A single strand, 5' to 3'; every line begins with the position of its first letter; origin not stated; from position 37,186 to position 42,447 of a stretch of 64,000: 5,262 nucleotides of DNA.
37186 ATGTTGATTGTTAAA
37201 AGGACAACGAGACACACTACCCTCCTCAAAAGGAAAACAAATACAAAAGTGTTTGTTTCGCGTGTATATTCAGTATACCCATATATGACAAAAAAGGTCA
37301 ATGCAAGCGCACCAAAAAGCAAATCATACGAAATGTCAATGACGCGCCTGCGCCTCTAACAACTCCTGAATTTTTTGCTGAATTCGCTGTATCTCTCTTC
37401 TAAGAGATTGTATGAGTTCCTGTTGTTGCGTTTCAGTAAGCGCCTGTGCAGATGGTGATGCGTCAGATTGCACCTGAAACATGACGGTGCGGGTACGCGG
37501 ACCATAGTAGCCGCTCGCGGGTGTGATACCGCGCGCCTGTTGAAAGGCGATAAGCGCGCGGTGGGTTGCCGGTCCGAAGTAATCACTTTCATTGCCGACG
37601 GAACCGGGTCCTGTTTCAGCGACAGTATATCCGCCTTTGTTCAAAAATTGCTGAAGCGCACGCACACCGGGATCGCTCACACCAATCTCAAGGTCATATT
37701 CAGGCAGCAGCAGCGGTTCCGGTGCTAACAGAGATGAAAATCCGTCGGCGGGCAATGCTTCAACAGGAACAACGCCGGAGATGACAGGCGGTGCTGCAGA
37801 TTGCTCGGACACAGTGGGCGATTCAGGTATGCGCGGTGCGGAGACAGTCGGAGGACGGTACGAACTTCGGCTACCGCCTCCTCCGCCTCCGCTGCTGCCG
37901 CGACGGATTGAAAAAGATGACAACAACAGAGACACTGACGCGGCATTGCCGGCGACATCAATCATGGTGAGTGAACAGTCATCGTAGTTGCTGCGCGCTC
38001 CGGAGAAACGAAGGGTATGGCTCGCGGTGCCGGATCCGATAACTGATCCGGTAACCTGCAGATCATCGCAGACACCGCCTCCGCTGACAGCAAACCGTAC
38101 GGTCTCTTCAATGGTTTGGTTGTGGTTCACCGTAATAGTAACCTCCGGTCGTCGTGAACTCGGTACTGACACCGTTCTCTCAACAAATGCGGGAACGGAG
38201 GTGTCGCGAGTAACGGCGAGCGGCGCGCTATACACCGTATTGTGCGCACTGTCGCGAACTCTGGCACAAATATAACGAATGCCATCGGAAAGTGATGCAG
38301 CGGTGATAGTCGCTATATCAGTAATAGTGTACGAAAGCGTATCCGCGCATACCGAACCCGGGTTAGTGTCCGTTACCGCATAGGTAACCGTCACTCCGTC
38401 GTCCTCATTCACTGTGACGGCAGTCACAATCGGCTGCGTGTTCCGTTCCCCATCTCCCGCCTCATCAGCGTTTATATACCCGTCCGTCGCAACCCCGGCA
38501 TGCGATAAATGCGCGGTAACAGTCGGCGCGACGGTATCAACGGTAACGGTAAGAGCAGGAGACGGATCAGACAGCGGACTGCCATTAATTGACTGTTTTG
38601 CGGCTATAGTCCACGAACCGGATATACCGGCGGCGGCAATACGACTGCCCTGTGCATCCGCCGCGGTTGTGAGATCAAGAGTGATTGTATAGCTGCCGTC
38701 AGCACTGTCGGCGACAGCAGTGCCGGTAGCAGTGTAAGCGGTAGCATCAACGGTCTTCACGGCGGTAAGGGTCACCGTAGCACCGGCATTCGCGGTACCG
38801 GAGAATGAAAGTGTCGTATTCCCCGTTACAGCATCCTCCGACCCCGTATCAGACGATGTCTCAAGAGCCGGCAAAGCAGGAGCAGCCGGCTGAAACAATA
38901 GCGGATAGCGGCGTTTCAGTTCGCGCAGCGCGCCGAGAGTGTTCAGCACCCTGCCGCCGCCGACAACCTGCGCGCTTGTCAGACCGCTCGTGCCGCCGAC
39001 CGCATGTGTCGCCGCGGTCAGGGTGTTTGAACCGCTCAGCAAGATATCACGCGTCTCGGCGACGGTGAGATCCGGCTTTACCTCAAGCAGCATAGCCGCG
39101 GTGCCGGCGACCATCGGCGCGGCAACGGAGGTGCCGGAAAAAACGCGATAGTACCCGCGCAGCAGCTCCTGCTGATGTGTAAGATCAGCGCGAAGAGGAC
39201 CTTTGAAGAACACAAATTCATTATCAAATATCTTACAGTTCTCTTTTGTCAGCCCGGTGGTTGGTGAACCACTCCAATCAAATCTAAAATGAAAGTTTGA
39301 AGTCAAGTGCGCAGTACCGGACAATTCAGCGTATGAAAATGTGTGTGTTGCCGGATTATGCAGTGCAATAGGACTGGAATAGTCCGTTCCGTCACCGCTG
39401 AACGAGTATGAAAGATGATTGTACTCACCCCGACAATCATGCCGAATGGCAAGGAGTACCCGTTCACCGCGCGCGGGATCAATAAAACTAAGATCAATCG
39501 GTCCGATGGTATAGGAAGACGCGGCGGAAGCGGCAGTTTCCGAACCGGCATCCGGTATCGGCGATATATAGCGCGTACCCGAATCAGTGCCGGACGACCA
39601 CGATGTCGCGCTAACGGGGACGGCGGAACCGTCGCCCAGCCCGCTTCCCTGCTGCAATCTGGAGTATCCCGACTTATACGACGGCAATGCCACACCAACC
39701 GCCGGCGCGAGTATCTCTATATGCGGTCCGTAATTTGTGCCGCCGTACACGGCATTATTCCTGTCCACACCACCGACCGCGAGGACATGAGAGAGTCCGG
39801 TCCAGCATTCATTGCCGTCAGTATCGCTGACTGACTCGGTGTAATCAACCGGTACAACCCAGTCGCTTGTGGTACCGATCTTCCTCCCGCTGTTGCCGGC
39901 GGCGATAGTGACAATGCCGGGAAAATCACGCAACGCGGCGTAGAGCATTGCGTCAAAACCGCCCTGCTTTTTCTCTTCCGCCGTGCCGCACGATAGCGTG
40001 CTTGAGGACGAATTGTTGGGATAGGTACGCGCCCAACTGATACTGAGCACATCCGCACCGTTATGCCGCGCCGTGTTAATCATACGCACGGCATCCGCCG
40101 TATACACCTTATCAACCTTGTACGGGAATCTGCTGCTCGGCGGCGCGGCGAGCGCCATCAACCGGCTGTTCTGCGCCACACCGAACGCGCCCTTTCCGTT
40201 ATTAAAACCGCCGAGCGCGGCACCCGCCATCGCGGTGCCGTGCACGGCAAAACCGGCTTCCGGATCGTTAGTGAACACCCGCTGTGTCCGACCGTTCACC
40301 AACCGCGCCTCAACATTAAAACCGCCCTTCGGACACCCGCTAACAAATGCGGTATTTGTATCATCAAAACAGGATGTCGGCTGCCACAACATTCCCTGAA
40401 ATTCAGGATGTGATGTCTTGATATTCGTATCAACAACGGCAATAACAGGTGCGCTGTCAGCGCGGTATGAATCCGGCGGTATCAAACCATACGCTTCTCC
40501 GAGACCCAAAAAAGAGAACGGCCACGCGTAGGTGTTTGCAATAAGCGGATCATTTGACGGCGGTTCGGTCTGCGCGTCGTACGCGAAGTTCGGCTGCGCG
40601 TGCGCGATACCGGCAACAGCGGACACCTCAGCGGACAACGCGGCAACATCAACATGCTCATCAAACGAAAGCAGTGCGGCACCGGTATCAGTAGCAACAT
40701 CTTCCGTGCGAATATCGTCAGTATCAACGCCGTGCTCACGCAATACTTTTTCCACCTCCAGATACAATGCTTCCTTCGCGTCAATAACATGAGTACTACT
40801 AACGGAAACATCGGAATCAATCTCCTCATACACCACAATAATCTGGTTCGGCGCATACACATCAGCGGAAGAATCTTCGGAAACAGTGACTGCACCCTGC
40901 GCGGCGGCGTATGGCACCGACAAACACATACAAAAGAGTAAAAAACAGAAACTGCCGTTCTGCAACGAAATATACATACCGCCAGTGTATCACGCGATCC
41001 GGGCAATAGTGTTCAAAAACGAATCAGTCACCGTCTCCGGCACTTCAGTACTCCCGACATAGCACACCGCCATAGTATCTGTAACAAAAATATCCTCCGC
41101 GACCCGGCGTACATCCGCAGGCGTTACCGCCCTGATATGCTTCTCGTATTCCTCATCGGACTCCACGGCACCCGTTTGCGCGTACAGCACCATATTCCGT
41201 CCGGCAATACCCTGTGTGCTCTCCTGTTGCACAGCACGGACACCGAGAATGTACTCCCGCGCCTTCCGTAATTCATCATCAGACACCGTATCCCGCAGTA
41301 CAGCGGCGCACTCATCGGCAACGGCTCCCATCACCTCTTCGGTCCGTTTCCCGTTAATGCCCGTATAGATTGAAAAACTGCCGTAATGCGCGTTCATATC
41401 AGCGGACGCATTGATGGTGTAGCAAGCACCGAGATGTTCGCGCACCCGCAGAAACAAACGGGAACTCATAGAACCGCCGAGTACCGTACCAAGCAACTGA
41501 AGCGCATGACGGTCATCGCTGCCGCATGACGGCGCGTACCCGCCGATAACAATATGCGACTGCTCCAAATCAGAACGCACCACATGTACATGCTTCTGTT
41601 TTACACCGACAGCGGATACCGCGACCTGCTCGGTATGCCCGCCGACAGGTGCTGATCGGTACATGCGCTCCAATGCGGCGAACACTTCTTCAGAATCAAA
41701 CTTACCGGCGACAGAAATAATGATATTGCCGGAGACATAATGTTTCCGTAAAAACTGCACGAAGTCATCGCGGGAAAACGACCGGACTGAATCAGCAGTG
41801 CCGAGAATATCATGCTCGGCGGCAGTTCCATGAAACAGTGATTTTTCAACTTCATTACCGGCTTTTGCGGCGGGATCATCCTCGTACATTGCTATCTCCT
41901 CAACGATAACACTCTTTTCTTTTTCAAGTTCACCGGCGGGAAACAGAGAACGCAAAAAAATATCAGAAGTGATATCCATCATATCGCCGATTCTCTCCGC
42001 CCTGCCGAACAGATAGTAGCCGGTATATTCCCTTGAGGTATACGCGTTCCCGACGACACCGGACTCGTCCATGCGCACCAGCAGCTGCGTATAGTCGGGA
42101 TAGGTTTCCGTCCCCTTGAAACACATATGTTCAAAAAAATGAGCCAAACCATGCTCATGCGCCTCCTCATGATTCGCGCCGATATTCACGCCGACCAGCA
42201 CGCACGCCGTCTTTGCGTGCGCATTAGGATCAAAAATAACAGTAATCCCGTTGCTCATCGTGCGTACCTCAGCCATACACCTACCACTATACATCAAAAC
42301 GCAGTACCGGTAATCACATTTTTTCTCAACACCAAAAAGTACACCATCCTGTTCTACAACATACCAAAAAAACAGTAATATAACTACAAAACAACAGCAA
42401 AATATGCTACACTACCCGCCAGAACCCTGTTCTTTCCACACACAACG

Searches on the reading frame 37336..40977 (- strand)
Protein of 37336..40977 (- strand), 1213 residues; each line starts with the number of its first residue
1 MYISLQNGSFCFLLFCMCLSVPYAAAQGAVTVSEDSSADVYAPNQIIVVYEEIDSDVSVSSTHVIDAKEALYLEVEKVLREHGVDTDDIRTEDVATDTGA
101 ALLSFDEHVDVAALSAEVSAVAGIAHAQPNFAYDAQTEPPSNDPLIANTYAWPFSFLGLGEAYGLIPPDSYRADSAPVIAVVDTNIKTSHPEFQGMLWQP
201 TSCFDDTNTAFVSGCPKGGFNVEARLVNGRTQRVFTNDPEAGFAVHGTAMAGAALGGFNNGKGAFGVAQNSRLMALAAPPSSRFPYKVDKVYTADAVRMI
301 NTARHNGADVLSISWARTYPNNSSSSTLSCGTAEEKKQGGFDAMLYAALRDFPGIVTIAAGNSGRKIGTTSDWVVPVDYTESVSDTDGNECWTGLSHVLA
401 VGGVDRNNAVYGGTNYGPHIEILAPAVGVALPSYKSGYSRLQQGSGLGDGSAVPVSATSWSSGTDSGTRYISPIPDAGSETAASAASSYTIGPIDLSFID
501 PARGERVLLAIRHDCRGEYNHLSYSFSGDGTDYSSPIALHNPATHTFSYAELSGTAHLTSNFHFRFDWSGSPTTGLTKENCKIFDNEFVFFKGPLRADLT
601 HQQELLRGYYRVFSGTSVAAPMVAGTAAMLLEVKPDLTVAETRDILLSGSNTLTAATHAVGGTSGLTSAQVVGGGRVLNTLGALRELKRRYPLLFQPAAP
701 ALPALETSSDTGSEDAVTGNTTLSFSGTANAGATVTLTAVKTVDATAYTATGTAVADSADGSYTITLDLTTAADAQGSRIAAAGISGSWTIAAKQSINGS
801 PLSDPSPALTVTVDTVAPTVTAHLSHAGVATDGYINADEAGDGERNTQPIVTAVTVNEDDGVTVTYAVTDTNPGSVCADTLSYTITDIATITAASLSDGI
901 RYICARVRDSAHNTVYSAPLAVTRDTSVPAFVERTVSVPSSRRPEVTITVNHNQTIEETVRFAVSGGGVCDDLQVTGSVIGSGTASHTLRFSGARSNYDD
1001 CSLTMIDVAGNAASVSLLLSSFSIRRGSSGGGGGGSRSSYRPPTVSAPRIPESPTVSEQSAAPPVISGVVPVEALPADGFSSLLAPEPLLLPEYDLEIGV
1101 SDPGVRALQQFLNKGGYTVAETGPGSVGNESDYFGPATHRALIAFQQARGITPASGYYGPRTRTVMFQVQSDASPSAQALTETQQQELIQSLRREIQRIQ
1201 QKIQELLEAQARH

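Call 14: search_protein_families(library=ncbifam, proteins=[window:37336-40977:-], max_evalue=0.1)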
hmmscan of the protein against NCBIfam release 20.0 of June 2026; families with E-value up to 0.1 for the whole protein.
window:37336-40977:- (1213 aa): 2 families
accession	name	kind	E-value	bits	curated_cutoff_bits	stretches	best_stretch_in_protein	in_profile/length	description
TIGR03921.1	T7SS_mycosin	equivalog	1.2e-15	57.5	278.75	2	242-468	48-239/353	type VII secretion-associated serine protease mycosin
NF033595.1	denti_PrtP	equivalog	8.2e-06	24.7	300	1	609-651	435-479/606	dentilisin complex serine proteinase subunit PrtP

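Call 24: search_protein_families(library=pfam, proteins=[window:37336-40977:-], max_evalue=0.00001)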
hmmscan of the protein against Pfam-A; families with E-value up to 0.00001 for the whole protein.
window:37336-40977:- (1213 aa): 2 families
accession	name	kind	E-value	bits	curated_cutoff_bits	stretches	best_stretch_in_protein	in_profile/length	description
PF00082.27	Peptidase_S8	-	1.1e-31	110.7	21.8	2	175-460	2-241/288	Subtilase family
PF01471.23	PG_binding_1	-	7.2e-12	45.8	23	1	1102-1166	2-57/57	Putative peptidoglycan binding domain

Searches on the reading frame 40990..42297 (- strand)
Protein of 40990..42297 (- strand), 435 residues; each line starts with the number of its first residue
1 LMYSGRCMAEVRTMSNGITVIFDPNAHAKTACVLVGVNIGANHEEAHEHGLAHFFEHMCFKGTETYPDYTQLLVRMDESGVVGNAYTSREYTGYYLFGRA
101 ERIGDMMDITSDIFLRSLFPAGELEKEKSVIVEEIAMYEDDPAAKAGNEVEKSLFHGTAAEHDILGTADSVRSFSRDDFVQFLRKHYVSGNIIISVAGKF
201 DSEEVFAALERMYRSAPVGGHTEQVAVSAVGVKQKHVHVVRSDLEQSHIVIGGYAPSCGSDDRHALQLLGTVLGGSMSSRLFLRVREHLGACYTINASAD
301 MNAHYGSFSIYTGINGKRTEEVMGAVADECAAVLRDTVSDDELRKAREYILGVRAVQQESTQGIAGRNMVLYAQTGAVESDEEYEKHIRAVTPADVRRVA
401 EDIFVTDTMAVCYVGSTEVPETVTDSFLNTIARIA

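Call 14: search_protein_families(library=ncbifam, proteins=[window:40990-42297:-], max_evalue=0.1)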
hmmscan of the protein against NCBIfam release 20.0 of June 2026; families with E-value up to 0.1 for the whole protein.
window:40990-42297:- (435 aa): 4 families
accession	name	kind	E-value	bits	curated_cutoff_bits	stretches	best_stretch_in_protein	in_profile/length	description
NF047422.1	YfmF_fam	equivalog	2.5e-32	112.3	285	1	119-403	119-401/412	EF-P 5-aminopentanol modification-associated protein YfmF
NF047421.1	YfmH_fam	equivalog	1.1e-29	103.9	250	1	40-416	51-423/425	EF-P 5-aminopentanol modification-associated protein YfmH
TIGR02110.1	PQQ_syn_pqqF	equivalog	3.5e-14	52.5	320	1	13-243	4-237/697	pyrroloquinoline quinone biosynthesis protein PqqF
NF011681.0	PRK15101.1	equivalog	1.1e-11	43.5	765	1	14-138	49-173/961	pitrilysin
